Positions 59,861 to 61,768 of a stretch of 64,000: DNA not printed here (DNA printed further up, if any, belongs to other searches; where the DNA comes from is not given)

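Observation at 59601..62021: Candidate dedicated secretion/processing cluster: SipW-type signal peptidase fused to a large membrane domain, flanked by two small secreted proteins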

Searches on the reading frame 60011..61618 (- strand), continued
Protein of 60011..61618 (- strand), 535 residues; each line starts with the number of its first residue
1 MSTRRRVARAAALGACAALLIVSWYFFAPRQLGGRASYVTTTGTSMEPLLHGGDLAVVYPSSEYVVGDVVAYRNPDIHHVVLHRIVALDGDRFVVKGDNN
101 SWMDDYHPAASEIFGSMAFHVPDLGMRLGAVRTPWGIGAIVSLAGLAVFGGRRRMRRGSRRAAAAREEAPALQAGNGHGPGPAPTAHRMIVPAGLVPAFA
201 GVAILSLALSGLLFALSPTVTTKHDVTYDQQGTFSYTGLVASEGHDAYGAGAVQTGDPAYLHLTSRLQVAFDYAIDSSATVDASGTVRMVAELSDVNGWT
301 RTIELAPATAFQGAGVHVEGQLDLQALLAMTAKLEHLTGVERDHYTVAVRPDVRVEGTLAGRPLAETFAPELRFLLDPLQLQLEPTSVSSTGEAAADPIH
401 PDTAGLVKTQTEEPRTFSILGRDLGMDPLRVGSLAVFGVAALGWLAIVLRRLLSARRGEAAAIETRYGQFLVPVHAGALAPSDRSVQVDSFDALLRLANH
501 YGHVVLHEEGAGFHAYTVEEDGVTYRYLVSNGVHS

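Call 43: predict_structure(alignment_id=A4)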
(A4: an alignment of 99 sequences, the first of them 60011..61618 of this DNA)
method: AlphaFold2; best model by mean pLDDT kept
length: 535 residues; sequences in the alignment: 99
mean_pLDDT: 88.6   pTM: 0.65
mean pLDDT of the five models: 88.6, 87.4, 87.1, 86.6, 86.1
residues with pLDDT >= 90: 362; 70-90: 125; 50-70: 17; < 50: 31
segments of 3 or more residues with pLDDT < 50: 159-182, 533-535
pLDDT, mean of each block of 10 residues (from residue 1): 69 79 84 90 83 94 94 95 96 94 94 96 91 84 77 51 46 43 58 86 93 96 94 98 94 97 98 98 98 97 98 98 98 97 97 98 97 98 89 87 95 92 93 96 94 86 88 86 88 94 94 93 93 50
secondary structure, 60 per line:
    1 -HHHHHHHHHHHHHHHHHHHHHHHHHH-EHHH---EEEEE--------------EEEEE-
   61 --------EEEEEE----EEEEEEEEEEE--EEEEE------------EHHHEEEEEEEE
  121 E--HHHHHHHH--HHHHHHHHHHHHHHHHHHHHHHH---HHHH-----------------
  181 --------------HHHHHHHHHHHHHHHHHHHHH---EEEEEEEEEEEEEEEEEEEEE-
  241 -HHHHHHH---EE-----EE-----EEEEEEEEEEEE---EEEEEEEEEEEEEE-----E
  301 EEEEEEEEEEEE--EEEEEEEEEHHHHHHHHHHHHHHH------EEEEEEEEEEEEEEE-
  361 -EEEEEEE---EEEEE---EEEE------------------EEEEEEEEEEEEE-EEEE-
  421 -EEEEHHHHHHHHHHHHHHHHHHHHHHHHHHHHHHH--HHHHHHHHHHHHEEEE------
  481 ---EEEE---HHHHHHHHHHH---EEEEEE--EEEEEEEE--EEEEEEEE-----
elements in order: H2-27 E36-40 E55-59 E69-74 E79-89 E92-96 E113-121 H124-131 H134-156 H160-163 H195-215 E219-239 H242-248 E266-277 E281-294 E300-312 E315-323 H324-338 E345-359 E362-368 E372-376 E380-383 E402-414 E416-419 E422-425 H426-456 H459-470 E471-474 E484-487 H491-501 E505-510 E513-520 E523-530

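Call 50: search_protein_families(library=pfam, alignment_id=A1, max_evalue=0.001)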
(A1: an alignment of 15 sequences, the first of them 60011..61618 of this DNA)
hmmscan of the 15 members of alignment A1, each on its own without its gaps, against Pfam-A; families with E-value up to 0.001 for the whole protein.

A. member 1, window:60011-61618:- (535 aa): 3 families
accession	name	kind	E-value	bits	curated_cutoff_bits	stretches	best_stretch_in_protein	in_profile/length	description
PF00717.28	Peptidase_S24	-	3.8e-08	33.5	23.3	1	35-115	34-113/116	Peptidase S24-like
PF17231.7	DUF5305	-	2.5e-06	27.6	29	1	304-527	6-217/217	Family of unknown function (DUF5305)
PF10502.14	Peptidase_S26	-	0.00025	21.5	22.9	1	38-98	25-90/168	Signal peptidase, peptidase S26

B. families by the number of members that match (of 15 scanned): 3 families
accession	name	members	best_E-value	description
PF00717.28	Peptidase_S24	15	4.3e-10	Peptidase S24-like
PF17231.7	DUF5305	14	1.9e-11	Family of unknown function (DUF5305)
PF10502.14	Peptidase_S26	6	7.8e-06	Signal peptidase, peptidase S26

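Call 52: search_solved_structures(query=A1, max_evalue=1, show_alignments=3)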
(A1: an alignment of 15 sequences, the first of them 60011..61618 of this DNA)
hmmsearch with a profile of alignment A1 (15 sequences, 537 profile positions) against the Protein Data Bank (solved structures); distinct sequences matched with E-value up to 1: 11.
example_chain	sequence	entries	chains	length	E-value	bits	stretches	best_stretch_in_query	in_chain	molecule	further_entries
7p2q_A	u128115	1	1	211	3.9e-10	42.1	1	23-149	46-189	Signal peptidase complex catalytic subunit SEC11C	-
7p2p_A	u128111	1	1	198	3e-09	39.2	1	33-130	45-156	Signal peptidase complex catalytic subunit SEC11A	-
9rjb_A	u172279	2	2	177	2.2e-08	36.4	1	33-128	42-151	Signal peptidase complex catalytic subunit SEC11A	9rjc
4nv4_A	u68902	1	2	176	0.00019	23.3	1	41-104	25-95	Signal peptidase I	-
4me8_A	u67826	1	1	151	0.0087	17.9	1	41-91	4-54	Signal peptidase I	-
7pcs_A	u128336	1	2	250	0.15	13.8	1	426-486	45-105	BbsC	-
4n31_A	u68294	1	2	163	0.34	12.6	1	41-77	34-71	SipA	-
3na2_A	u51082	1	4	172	0.36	12.6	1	104-148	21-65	Uncharacterized protein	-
4wvh_A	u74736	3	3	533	0.4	12.4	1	39-98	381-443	Maltose-binding periplasmic protein,Signal peptidase IB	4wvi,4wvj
3k2z_A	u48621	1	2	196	0.5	12.1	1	41-71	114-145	LexA repressor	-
4k8w_A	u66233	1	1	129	0.53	12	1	44-77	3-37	LepA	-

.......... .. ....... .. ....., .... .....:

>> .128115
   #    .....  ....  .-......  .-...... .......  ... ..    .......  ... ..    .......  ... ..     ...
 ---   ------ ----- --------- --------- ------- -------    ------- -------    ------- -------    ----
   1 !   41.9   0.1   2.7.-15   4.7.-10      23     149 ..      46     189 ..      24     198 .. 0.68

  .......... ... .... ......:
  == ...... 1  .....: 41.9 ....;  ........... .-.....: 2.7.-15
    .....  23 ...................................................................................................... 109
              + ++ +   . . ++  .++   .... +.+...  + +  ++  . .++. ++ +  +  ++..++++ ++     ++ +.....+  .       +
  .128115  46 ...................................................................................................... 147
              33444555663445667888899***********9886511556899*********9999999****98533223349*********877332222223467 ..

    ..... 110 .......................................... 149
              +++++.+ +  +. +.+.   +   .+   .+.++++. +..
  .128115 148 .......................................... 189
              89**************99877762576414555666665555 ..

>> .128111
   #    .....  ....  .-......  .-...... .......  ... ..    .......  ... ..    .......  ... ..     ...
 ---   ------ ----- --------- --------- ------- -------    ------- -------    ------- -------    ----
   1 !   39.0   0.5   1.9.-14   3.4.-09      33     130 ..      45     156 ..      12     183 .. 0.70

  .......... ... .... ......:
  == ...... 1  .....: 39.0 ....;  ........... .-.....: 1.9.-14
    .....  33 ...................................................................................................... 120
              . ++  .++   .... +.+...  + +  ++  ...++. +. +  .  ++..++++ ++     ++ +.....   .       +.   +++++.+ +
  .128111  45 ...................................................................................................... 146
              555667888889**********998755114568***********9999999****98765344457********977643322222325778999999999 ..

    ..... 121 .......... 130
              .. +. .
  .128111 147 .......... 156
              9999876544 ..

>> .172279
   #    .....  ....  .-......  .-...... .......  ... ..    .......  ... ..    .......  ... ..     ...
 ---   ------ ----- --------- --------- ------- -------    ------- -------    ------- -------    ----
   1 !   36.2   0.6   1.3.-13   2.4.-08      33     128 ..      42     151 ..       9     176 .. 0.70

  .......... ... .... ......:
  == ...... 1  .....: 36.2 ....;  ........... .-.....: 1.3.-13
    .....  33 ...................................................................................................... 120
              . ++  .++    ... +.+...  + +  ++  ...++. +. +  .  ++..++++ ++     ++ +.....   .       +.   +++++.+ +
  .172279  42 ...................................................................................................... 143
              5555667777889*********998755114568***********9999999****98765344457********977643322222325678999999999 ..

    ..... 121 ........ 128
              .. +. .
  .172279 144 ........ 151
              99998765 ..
